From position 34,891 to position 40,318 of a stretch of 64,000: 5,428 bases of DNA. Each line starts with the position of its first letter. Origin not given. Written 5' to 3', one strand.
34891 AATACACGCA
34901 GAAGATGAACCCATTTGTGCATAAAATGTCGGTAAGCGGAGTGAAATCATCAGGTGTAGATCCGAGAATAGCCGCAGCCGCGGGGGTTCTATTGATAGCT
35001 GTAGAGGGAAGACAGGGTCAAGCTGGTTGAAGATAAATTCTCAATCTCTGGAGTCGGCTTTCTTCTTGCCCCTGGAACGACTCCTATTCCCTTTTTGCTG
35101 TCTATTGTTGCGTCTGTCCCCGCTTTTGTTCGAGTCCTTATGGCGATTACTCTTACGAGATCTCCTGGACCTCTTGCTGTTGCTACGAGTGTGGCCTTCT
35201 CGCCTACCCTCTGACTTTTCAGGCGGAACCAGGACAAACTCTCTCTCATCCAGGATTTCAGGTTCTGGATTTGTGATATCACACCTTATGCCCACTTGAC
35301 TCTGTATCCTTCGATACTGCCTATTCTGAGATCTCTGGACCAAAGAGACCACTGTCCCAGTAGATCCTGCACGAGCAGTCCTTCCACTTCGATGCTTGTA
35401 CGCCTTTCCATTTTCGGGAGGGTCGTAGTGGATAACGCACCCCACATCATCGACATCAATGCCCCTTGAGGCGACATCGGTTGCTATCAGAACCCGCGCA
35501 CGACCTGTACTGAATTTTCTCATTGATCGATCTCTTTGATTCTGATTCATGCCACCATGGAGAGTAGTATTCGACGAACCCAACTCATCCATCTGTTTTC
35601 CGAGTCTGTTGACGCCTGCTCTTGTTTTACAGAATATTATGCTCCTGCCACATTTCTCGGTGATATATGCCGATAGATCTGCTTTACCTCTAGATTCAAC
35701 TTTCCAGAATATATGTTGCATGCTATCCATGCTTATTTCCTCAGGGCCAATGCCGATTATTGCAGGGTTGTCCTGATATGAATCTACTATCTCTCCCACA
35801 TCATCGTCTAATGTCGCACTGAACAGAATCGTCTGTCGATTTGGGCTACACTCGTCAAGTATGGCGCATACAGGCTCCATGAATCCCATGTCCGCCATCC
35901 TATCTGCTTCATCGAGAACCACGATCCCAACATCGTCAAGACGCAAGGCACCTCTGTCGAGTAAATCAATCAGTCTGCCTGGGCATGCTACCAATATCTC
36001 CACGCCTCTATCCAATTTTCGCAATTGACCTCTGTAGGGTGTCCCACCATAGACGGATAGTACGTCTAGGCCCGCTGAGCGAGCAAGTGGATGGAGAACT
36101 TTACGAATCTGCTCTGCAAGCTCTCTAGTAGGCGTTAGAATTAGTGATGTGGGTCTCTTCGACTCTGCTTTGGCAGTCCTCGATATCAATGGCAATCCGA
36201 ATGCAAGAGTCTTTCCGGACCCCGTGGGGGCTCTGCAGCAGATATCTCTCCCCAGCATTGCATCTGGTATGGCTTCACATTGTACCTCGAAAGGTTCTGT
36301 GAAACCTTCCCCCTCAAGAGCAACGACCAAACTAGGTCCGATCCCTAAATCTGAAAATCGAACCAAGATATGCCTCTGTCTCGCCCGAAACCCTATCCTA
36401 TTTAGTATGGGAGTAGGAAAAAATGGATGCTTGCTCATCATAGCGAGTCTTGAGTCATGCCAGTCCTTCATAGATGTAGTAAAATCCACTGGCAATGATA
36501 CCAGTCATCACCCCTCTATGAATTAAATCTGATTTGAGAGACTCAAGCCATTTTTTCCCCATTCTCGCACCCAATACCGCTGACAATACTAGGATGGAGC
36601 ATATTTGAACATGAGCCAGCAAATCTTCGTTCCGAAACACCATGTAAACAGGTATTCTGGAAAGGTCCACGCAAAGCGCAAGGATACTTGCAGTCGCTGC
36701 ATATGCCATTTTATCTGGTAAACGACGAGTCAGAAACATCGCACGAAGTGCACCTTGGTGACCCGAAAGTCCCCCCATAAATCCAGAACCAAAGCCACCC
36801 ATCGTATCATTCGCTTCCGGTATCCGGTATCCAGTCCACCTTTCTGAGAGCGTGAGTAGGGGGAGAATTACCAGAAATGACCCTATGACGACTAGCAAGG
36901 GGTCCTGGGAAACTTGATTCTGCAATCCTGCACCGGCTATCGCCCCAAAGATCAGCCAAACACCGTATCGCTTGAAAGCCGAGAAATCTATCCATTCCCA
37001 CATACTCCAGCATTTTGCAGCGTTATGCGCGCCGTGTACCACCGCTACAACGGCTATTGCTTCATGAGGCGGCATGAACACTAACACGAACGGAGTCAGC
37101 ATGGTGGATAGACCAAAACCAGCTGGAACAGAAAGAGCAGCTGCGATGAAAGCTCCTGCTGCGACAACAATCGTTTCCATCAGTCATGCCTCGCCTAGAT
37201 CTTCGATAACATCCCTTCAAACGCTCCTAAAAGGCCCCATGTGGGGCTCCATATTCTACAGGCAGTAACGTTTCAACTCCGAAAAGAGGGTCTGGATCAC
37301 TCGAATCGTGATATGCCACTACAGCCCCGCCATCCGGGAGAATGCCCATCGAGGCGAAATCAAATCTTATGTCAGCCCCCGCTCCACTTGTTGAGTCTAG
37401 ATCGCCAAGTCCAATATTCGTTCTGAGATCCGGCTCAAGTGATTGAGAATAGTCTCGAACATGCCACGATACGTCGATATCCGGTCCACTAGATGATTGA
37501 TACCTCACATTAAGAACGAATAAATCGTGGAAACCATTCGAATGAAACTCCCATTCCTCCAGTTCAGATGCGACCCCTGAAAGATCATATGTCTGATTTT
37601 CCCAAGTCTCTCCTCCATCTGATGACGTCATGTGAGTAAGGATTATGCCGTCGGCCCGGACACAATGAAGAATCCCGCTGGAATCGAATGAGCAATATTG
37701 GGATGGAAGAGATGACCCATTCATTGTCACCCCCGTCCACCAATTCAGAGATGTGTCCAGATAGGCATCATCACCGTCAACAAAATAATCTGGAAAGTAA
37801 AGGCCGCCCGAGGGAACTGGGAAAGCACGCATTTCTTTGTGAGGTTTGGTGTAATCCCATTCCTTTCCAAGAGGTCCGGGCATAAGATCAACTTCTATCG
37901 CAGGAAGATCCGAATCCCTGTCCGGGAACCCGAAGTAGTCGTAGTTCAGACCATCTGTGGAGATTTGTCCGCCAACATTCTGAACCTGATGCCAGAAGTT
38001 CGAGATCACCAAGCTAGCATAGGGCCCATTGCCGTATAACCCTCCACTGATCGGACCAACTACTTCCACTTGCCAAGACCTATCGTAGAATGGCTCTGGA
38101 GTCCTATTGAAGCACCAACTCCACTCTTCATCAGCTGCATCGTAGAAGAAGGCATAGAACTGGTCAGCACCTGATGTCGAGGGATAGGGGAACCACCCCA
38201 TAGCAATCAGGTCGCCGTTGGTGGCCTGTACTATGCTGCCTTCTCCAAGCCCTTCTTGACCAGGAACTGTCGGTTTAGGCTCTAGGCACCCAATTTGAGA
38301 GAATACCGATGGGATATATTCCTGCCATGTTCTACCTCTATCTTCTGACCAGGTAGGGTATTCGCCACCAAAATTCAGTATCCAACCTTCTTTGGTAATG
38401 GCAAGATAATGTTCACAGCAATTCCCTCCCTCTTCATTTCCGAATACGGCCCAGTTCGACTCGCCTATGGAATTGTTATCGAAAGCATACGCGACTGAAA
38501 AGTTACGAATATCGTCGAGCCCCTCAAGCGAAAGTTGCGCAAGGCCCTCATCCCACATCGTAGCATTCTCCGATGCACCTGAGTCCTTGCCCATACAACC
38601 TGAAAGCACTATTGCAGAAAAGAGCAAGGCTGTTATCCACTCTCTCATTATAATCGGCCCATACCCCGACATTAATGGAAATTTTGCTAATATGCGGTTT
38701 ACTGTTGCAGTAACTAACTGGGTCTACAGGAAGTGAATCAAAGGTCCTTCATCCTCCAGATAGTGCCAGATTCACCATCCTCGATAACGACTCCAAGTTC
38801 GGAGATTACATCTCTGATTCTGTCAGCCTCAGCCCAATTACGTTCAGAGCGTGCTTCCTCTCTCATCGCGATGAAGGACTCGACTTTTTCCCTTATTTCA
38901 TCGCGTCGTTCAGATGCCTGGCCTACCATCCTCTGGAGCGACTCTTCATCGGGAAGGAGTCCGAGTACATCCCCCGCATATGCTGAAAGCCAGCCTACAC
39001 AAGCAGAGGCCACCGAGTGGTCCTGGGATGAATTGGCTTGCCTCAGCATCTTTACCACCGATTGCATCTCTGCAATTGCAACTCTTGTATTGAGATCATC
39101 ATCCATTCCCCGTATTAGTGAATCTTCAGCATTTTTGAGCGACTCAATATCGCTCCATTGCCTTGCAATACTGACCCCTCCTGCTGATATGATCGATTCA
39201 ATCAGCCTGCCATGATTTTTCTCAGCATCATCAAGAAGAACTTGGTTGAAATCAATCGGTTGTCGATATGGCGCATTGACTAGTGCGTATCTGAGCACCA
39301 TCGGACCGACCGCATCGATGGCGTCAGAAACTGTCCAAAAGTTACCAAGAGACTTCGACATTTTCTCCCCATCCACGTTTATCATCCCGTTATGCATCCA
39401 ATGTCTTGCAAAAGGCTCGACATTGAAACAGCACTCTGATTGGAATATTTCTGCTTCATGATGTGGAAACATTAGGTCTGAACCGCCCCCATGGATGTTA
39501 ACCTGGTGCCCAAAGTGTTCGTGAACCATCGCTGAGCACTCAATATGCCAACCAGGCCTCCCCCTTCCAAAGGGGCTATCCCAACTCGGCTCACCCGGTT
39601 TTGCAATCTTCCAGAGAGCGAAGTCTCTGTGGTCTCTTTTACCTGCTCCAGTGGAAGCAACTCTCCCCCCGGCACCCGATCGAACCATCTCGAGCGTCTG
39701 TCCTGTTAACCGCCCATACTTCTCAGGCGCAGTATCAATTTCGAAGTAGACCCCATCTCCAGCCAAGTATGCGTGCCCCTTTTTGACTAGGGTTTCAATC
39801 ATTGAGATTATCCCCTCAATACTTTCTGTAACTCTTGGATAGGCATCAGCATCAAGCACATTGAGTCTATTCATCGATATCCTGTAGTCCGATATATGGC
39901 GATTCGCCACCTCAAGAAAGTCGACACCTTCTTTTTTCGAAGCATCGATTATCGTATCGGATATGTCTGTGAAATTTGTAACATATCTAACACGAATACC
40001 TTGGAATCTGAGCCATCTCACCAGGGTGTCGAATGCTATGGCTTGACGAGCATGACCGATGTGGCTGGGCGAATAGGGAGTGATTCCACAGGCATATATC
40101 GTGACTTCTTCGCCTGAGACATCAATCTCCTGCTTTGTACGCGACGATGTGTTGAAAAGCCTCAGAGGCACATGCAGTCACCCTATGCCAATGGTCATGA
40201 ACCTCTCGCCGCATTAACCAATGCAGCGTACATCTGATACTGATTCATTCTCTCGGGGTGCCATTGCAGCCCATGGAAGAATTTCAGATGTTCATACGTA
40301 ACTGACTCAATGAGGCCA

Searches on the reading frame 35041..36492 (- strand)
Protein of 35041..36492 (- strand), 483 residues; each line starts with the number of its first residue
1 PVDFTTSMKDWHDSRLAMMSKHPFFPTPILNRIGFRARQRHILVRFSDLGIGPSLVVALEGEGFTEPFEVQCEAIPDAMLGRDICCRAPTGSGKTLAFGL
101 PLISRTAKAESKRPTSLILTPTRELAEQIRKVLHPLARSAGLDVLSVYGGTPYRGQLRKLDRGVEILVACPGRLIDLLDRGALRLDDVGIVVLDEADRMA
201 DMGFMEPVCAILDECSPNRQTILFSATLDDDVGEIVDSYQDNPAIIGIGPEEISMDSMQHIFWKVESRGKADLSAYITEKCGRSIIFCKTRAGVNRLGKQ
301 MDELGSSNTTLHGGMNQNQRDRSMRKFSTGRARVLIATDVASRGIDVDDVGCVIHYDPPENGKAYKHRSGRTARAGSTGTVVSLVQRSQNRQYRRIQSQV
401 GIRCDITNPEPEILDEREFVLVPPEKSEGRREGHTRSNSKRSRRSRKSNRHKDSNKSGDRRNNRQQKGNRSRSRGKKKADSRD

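Call 94: search_protein_families(library=pfam, proteins=[window:35041-36492:-], max_evalue=0.00001)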
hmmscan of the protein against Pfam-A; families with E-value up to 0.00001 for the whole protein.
window:35041-36492:- (483 aa): 3 families
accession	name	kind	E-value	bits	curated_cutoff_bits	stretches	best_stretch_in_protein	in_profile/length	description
PF00270.35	DEAD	-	3.3e-45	154.3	26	1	69-233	2-165/167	DEAD/DEAH box helicase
PF00271.37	Helicase_C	-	8.2e-30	103.7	23.5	1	277-376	10-110/110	Helicase conserved C-terminal domain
PF04851.21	ResIII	-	4.9e-06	27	22.5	1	82-228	24-162/164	Type III restriction enzyme, res subunit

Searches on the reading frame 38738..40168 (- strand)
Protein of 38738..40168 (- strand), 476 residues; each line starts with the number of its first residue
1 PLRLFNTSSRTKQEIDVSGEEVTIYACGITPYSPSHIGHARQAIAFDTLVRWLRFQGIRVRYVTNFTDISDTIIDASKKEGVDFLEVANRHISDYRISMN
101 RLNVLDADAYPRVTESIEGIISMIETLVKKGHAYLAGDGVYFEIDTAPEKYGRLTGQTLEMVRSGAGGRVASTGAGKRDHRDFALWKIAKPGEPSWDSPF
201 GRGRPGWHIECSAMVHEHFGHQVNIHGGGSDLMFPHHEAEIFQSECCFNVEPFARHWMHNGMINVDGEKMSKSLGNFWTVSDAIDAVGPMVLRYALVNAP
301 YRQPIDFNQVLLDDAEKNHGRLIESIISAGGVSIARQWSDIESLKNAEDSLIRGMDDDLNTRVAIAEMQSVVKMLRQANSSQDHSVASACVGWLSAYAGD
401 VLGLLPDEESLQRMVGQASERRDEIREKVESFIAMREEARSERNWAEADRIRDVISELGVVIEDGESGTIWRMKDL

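Call 82: search_protein_families(library=pfam, proteins=[window:38738-40168:-], max_evalue=0.00001)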
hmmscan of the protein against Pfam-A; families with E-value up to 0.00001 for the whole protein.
window:38738-40168:- (476 aa): 6 families
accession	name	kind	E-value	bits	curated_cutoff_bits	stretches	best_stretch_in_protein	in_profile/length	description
PF01406.26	tRNA-synt_1e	-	6.2e-113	377.6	27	1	18-316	6-300/301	tRNA synthetases class I (C) catalytic domain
PF09334.17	tRNA-synt_1g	-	2.1e-13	50.3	20.1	1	33-136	12-116/391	tRNA synthetases class I (M)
PF00133.28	tRNA-synt_1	-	2.6e-12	46.6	22.7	1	221-306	327-412/414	tRNA synthetases class I (I, L, M and V)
PF23493.1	CysS_C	-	5.5e-08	33.2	23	1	423-472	2-51/51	Cysteinyl-tRNA ligase anticodon binding domain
PF01921.24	tRNA-synt_1f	-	6.9e-07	28.9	27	0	262-308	274-321/360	tRNA synthetases class I (K)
PF09190.17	DALR_2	-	9.6e-07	29.7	22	1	355-405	6-56/57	DALR domain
